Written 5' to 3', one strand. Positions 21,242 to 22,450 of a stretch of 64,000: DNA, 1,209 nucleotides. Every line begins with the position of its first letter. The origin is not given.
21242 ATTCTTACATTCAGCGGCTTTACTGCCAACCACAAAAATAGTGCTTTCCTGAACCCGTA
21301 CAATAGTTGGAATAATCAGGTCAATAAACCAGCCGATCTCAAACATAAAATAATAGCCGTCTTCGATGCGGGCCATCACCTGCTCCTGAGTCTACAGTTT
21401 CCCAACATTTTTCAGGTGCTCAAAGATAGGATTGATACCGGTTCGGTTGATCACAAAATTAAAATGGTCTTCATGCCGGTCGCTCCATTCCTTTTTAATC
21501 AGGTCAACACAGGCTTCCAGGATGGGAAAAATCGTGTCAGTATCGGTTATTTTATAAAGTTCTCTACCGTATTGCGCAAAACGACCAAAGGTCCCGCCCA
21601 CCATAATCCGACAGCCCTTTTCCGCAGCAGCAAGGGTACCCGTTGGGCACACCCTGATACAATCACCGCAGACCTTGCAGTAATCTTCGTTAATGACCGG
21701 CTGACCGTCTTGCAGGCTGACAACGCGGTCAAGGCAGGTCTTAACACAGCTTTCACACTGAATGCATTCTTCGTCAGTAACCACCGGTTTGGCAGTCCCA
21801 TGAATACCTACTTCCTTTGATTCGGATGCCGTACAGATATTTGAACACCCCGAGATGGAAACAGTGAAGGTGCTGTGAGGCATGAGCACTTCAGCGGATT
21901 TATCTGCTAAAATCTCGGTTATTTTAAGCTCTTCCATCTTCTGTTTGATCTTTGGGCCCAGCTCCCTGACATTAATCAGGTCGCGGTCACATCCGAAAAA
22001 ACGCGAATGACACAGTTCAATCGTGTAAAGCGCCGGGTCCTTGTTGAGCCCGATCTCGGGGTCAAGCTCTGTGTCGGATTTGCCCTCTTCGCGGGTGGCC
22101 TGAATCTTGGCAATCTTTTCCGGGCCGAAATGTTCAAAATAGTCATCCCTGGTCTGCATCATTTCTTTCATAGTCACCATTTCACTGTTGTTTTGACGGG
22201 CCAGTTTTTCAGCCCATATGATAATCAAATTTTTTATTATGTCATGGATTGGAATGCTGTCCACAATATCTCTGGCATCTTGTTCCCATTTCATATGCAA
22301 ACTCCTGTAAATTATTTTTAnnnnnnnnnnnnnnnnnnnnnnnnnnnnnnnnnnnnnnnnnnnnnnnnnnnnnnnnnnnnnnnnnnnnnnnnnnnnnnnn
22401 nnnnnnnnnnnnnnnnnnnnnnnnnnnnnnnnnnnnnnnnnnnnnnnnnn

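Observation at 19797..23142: Uncharacterised five-gene Cys-rich operon divergent from csoR: two TRASH/CCH paralogs, a Dsr-like Fe-S protein, a CCxxC protein and an HMA chaperone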

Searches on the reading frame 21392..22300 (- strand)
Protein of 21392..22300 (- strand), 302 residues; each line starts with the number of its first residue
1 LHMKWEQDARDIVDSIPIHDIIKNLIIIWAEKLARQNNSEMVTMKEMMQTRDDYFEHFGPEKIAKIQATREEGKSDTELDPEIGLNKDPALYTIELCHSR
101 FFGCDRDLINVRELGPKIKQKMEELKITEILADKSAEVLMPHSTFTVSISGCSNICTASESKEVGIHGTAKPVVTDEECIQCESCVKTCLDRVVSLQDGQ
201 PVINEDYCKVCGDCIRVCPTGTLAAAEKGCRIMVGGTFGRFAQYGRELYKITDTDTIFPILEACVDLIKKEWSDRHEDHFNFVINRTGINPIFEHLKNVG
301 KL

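Call 3: search_protein_families(library=pfam, proteins=[window:21392-22300:-], max_evalue=0.1)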
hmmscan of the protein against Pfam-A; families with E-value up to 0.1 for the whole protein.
window:21392-22300:- (302 aa): 11 families
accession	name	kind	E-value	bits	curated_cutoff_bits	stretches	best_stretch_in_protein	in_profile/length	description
PF01077.27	NIR_SIR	-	1.1e-09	38.4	27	1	129-297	33-151/158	Nitrite and sulphite reductase 4Fe-4S domain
PF13237.11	Fer4_10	-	3.9e-07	30.3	25.5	1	201-227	2-22/53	4Fe-4S dicluster domain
PF00037.32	Fer4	-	6.5e-07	29.3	21.1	1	201-222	1-22/24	4Fe-4S binding domain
PF14697.11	Fer4_21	-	1.6e-06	28.5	35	1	174-220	3-53/59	4Fe-4S dicluster domain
PF13187.11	Fer4_9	-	4.5e-06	27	27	1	178-221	1-50/52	4Fe-4S dicluster domain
PF12838.12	Fer4_7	-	5.3e-06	27.3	27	1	179-221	2-51/52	4Fe-4S dicluster domain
PF12837.12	Fer4_6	-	1.2e-05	25.4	25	1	201-221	2-22/24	4Fe-4S binding domain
PF12797.12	Fer4_2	-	0.004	17.5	24.5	1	201-220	3-22/22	4Fe-4S binding domain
PF13484.11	Fer4_16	-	0.019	16.2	30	0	208-226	2-20/66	4Fe-4S double cluster binding domain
PF08369.16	PCP_red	-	0.022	15.2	32.5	1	5-49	1-43/45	Proto-chlorophyllide reductase 57 kD subunit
PF10292.15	7TM_GPCR_Srab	-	0.096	12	21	0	12-58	274-319/324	Serpentine type 7TM GPCR receptor class ab chemoreceptor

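Call 4: search_protein_families(library=ncbifam, proteins=[window:21392-22300:-], max_evalue=0.1)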
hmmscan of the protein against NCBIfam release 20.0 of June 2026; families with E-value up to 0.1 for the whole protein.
window:21392-22300:- (302 aa): 56 families (the best 25 are shown)
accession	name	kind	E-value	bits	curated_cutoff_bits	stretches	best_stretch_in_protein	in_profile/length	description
TIGR02912.1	sulfite_red_C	equivalog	4.8e-19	68.5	324.1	1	131-291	122-291/314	sulfite reductase subunit C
TIGR02179.1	PorD_KorD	subfamily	1.7e-13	50.5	60.05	1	159-224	7-73/78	2-oxoacid:acceptor oxidoreductase, delta subunit, pyruvate/2-ketoisovalerate family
NF045790.1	OxalOxreddelta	equivalog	7.1e-12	45.1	230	1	157-224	240-307/316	oxalate oxidoreductase subunit delta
NF040684.1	PorD_Arch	equivalog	1.1e-10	41.4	120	1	158-223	13-79/85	pyruvate synthase subunit PorD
NF007202.0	PRK09623.1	equivalog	7.6e-10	39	166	1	164-224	38-99/105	3-methyl-2-oxobutanoate dehydrogenase subunit delta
TIGR02066.1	dsrB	equivalog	3.5e-09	36.1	341.5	1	131-240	131-249/341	dissimilatory-type sulfite reductase subunit beta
NF038196.1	ferrodoxin_EFR1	subfamily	4.1e-09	36.8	75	1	167-225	174-231/242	EFR1 family ferrodoxin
NF042909.1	FMH_DH_FwdF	exception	2.1e-08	33.7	375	1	72-224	162-312/336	tungsten-dependent formylmethanofuran dehydrogenase subunit FwdF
NF043069.1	T4HPD_activ_SAM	equivalog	2.8e-08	33.5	425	1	146-223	21-97/299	trans-4-hydroxy-L-proline dehydratase activase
NF007204.0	PRK09625.1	equivalog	3.1e-08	33.7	125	1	159-221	41-104/133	pyruvate flavodoxin oxidoreductase subunit delta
NF007203.0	PRK09624.1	equivalog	1.2e-07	31.9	171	1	157-223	31-98/105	pyuvate ferredoxin oxidoreductase subunit delta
NF058577.1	FdxA_fam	equivalog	1.4e-07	31.6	65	1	176-221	6-51/52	4Fe-4S ferredoxin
TIGR03294.1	FrhG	equivalog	2e-07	31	245.5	1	169-223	166-220/228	coenzyme F420 hydrogenase subunit gamma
NF040864.1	HgcB_ferredoxin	equivalog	1.1e-06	28.4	99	1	174-230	11-69/93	mercury methylation ferredoxin HgcB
NF045874.1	Vhu_polyferre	exception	1.1e-06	27.7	600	1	164-227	115-178/381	F420-non-reducing hydrogenase associated-polyferredoxin VhuB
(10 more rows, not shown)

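Call 20: find_homologous_proteins(query=window:21392-22300:-)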
Query window:21392-22300:- (302 aa): 76 proteins with E <= 0.001 among 644 candidates.
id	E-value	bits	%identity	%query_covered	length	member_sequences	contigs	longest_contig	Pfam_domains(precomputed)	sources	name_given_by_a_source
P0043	1.3e-203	693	100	99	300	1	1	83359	PF14697.12,PF01077.28,PF12837.13,PF00037.33,PF12838.13,PF13237.12,PF13187.12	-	-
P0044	1.4e-190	650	90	99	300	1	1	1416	PF14697.12,PF01077.28,PF12837.13,PF00037.33,PF12838.13,PF13237.12,PF13187.12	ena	-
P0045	5.1e-181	619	86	99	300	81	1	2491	PF14697.12,PF01077.28,PF12837.13,PF00037.33,PF12838.13,PF13237.12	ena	-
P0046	7.5e-177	605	84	99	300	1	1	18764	PF14697.12,PF01077.28,PF12837.13,PF00037.33,PF12838.13,PF13237.12,PF13187.12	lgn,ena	-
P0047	2.8e-174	597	81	99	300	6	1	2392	PF14697.12,PF01077.28,PF12837.13,PF00037.33,PF12838.13,PF13237.12,PF13187.12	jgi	jgi:Pyruvate/2-oxoacid:ferredoxin oxidoreductase delta subunit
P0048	1.2e-172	591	82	99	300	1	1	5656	PF01077.28,PF12837.13,PF00037.33,PF13237.12,PF13187.12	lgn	-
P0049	6.7e-172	589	82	99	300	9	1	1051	PF01077.28,PF12838.13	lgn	-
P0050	2.7e-171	587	82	99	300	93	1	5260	PF14697.12,PF01077.28,PF12837.13,PF00037.33,PF12838.13,PF13237.12,PF13187.12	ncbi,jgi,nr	ncbi:MAG: 4Fe-4S binding protein [Deltaproteobacteria bacterium]|nr:4Fe-4S binding protein [Deltapro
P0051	4.5e-170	583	81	99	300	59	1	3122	PF01077.28,PF12837.13,PF12838.13,PF13237.12,PF13187.12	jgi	-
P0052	4.0e-168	576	80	99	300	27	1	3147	PF01077.28,PF00037.33,PF12838.13,PF13237.12,PF13187.12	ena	-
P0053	2.1e-167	574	80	99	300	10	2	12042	PF08369.17,PF01077.28,PF00037.33,PF12838.13,PF13237.12,PF13187.12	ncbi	-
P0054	3.4e-165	567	77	99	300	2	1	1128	PF01077.28,PF00037.33,PF13237.12,PF13187.12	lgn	-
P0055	3.8e-165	567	79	99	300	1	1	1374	PF14697.12,PF01077.28,PF00037.33,PF12838.13,PF13237.12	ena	-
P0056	4.8e-164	563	77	99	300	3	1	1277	PF01077.28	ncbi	-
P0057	1.1e-160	552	75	99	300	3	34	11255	PF14697.12,PF01077.28,PF00037.33,PF12838.13,PF13237.12,PF13187.12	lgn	-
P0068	5.2e-137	474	64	98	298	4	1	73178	PF01077.28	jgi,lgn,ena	-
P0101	1.3e-83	299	46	97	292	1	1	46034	PF01077.28,PF12797.13,PF12837.13,PF00037.33,PF13484.12,PF12838.13,PF13237.12,PF13187.12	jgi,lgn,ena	-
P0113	4.4e-61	225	39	96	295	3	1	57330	PF14697.12,PF01077.28,PF00037.33,PF13484.12,PF12838.13,PF13237.12,PF13187.12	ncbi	-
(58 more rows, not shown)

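Call 26: search_solved_structures(query=window:21392-22300:-, max_evalue=0.01, show_alignments=1)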
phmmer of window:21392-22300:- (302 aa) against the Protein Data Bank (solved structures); distinct sequences matched with E-value up to 0.01: 29.
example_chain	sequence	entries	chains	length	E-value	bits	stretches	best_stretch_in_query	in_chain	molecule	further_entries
7np8_A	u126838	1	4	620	2.5e-18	69.6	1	126-299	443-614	Coenzyme F420-dependent sulfite reductase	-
7npa_A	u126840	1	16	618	5.4e-18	68.5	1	126-297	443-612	Coenzyme F420-dependent sulfite reductase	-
9tn7_A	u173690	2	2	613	3.2e-15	59.4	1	126-290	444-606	Coenzyme F420 hydrogenase/dehydrogenase beta subunit domain protein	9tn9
5c4i_B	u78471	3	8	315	1.5e-08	37.5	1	156-224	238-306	Oxalate oxidoreductase subunit delta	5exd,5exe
7zc6_B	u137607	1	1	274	1.4e-07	34.4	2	178-223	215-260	RnfB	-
9sfi_O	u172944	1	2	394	3.3e-07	33.1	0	177-222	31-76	Ferredoxin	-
9sw6_G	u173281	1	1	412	1.2e-06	31.3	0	172-224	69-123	Polyferredoxin protein MvhB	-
3mm5_B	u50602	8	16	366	2.2e-06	30.4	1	145-274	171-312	Sulfite reductase, dissimilatory-type subunit beta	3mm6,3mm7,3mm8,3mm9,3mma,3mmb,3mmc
9bt4_G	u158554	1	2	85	3.9e-06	29.6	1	164-223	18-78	Pyruvate:Ferredoxin Oxidoreductase, subunit delta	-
9g03_E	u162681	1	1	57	5e-06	29.2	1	176-222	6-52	Ferredoxin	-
8rvu_a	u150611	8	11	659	1.1e-05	28.1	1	174-223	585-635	H(2):CoB-CoM heterodisulfide,ferredoxin reductase subunit A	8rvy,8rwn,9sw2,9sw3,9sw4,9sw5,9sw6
8rvv_A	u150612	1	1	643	1.2e-05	28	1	174-223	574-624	H(2):CoB-CoM heterodisulfide,ferredoxin reductase subunit A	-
3or2_B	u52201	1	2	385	2.4e-05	27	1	143-239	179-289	Sulfite redcutase subunit beta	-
3or1_B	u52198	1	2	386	2.4e-05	27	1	143-239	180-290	Sulfite reductase beta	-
9eri_B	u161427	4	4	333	0.00011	24.8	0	179-229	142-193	Na(+)-translocating ferredoxin:NAD(+) oxidoreductase complex subunit B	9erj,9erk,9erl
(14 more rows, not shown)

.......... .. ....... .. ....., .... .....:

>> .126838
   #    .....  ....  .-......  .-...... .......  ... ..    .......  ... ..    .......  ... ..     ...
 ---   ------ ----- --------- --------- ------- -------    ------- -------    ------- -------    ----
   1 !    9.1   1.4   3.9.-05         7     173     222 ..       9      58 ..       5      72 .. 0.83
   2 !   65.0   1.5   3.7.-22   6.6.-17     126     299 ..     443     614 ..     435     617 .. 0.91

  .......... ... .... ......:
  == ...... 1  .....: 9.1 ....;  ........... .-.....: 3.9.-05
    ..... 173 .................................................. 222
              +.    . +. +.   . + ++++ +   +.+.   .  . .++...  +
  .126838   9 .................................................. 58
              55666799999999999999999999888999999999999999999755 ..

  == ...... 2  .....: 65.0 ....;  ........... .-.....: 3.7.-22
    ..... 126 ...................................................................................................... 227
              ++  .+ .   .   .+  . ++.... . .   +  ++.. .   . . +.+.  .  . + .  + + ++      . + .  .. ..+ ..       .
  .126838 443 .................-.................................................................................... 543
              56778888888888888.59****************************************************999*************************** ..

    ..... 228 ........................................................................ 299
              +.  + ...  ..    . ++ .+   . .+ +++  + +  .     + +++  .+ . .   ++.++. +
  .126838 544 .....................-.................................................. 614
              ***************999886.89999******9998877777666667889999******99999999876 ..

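Call 42: find_encoding_contigs(protein=P0068, flank=7000, max_places=1)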
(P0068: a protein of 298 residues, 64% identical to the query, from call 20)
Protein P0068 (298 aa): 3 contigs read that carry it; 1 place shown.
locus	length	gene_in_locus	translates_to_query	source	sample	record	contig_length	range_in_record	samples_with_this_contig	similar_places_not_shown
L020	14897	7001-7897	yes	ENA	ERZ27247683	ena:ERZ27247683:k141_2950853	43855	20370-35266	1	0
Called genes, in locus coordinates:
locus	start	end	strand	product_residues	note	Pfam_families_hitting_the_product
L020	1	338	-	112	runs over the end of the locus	PF02699:YajC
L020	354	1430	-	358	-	PF01702:TGT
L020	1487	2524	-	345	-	PF02547:Queuosine_synth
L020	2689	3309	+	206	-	PF02742:Fe_dep_repr_C, PF04023:FeoA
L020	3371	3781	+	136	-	-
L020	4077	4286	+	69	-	PF00403:HMA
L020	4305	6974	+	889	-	PF00403:HMA, PF19803:DUF6286 (faint), PF00403:HMA, PF00122:E1-E2_ATPase, PF00702:Hydrolase, PF08282:Hydrolase_3 (faint)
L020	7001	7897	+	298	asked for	PF01077:NIR_SIR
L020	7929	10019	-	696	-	PF00072:Response_reg, PF08447:PAS_3 (faint), PF00989:PAS (faint), PF13188:PAS_8 (weak), PF13426:PAS_9, PF00512:HisKA (weak), PF02518:HATPase_c, PF00072:Response_reg, +1 more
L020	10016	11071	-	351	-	PF00072:Response_reg, PF01339:CheB_methylest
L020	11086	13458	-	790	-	PF01627:Hpt, PF02518:HATPase_c, PF01584:CheW, PF00072:Response_reg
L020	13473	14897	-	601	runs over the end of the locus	PF00672:HAMP, PF00015:MCPsignal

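Call 43: find_encoding_contigs(protein=P0101, flank=7000, max_places=1)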
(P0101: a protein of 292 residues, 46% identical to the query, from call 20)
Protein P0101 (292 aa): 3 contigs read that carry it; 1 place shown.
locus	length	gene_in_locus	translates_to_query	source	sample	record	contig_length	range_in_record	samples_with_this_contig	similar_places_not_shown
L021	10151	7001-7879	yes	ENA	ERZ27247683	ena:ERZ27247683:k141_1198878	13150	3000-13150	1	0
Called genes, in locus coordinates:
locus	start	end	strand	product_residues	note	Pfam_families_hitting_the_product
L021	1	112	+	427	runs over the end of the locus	PF01565:FAD_binding_4, PF02913:FAD-oxidase_C (weak)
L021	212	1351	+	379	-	PF02754:CCG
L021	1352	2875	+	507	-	PF01565:FAD_binding_4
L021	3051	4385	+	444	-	PF00070:Pyr_redox (faint), PF00890:FAD_binding_2 (faint), PF01266:DAO (faint), PF01946:Thi4 (faint), PF03486:HI0933_like (weak), PF07992:Pyr_redox_2 (weak), PF12831:FAD_oxidored (faint), PF01494:FAD_binding_3 (weak)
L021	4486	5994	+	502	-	PF01370:Epimerase, PF05368:NmrA, PF13460:NAD_binding_10, PF11066:DUF2867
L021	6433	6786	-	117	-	-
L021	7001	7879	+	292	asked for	PF01077:NIR_SIR, PF12838:Fer4_7 (faint), PF12797:Fer4_2 (faint), PF13484:Fer4_16 (faint), PF00037:Fer4 (weak), PF12837:Fer4_6 (weak), PF13237:Fer4_10 (weak), PF13187:Fer4_9 (weak)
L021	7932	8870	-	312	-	PF00535:Glycos_transf_2, PF10111:Glyco_tranf_2_2 (weak)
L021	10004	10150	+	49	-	?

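Call 44: find_encoding_contigs(protein=P0113, flank=7000, max_places=1)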
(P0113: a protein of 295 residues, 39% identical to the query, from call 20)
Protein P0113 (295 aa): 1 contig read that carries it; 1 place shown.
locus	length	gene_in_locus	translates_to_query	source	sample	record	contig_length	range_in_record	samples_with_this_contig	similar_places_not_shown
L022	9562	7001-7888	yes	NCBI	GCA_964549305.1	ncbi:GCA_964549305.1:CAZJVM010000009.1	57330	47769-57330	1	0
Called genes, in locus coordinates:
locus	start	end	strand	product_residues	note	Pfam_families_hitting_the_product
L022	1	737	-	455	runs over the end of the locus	-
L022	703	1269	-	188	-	-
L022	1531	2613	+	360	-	PF04055:Radical_SAM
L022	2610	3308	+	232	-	PF00072:Response_reg, PF00486:Trans_reg_C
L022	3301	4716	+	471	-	PF00672:HAMP, PF00512:HisKA, PF02518:HATPase_c, PF13589:HATPase_c_3 (weak)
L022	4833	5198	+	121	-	-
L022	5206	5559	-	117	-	PF02311:AraC_binding (weak), PF07883:Cupin_2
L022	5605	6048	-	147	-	-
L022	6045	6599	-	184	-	PF00156:Pribosyltran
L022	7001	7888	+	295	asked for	PF13484:Fer4_16 (faint), PF13237:Fer4_10 (faint), PF01077:NIR_SIR, PF12838:Fer4_7 (weak), PF13187:Fer4_9 (weak), PF14697:Fer4_21 (weak), PF00037:Fer4 (weak)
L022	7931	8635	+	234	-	PF05996:Fe_bilin_red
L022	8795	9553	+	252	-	PF01218:Coprogen_oxidas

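Call 77: search_solved_structures(query=A4, max_evalue=0.001, show_alignments=2)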
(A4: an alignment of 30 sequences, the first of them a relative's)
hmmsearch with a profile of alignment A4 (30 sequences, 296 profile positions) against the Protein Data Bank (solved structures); distinct sequences matched with E-value up to 0.001: 103 (the best 60 are shown).
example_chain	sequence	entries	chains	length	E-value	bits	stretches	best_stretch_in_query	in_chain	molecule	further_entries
7np8_A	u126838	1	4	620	1.6e-35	126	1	122-293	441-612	Coenzyme F420-dependent sulfite reductase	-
7npa_A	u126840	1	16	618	1.8e-31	112.7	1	122-292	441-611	Coenzyme F420-dependent sulfite reductase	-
9sw6_G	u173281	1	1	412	1.5e-30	109.6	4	172-223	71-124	Polyferredoxin protein MvhB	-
9sfi_O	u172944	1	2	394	1.1e-29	106.9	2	171-224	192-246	Ferredoxin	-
9tn7_A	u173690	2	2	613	8.4e-28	100.6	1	122-289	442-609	Coenzyme F420 hydrogenase/dehydrogenase beta subunit domain protein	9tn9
9sw6_H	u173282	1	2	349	2e-18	69.9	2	170-225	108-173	Tungsten formylmethanofuran dehydrogenase, subunit F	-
5t5i_F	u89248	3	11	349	2.7e-18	69.4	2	169-226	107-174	Tungsten formylmethanofuran dehydrogenase subunit fwdF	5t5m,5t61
9sfi_T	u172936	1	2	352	5.2e-16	61.9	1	163-223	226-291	4Fe-4S ferredoxin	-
7bkb_K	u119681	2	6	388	1.1e-14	57.5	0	175-248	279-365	Formylmethanofuran dehydrogenase, subunit F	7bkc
3mm5_B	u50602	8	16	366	2.8e-13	53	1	124-287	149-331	Sulfite reductase, dissimilatory-type subunit beta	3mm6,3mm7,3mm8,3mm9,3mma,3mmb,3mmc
7zc6_B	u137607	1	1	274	2.8e-12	49.7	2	173-223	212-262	RnfB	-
9eri_B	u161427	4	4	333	6.2e-12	48.5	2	177-232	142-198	Na(+)-translocating ferredoxin:NAD(+) oxidoreductase complex subunit B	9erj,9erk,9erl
5c4i_B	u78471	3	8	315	8.3e-12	48.1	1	155-223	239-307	Oxalate oxidoreductase subunit delta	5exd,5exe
9sfi_A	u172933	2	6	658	1.5e-11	47.3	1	169-223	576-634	CoB--CoM heterodisulfide reductase iron-sulfur subunit A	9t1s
8rvv_A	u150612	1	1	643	2.7e-11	46.4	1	172-225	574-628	H(2):CoB-CoM heterodisulfide,ferredoxin reductase subunit A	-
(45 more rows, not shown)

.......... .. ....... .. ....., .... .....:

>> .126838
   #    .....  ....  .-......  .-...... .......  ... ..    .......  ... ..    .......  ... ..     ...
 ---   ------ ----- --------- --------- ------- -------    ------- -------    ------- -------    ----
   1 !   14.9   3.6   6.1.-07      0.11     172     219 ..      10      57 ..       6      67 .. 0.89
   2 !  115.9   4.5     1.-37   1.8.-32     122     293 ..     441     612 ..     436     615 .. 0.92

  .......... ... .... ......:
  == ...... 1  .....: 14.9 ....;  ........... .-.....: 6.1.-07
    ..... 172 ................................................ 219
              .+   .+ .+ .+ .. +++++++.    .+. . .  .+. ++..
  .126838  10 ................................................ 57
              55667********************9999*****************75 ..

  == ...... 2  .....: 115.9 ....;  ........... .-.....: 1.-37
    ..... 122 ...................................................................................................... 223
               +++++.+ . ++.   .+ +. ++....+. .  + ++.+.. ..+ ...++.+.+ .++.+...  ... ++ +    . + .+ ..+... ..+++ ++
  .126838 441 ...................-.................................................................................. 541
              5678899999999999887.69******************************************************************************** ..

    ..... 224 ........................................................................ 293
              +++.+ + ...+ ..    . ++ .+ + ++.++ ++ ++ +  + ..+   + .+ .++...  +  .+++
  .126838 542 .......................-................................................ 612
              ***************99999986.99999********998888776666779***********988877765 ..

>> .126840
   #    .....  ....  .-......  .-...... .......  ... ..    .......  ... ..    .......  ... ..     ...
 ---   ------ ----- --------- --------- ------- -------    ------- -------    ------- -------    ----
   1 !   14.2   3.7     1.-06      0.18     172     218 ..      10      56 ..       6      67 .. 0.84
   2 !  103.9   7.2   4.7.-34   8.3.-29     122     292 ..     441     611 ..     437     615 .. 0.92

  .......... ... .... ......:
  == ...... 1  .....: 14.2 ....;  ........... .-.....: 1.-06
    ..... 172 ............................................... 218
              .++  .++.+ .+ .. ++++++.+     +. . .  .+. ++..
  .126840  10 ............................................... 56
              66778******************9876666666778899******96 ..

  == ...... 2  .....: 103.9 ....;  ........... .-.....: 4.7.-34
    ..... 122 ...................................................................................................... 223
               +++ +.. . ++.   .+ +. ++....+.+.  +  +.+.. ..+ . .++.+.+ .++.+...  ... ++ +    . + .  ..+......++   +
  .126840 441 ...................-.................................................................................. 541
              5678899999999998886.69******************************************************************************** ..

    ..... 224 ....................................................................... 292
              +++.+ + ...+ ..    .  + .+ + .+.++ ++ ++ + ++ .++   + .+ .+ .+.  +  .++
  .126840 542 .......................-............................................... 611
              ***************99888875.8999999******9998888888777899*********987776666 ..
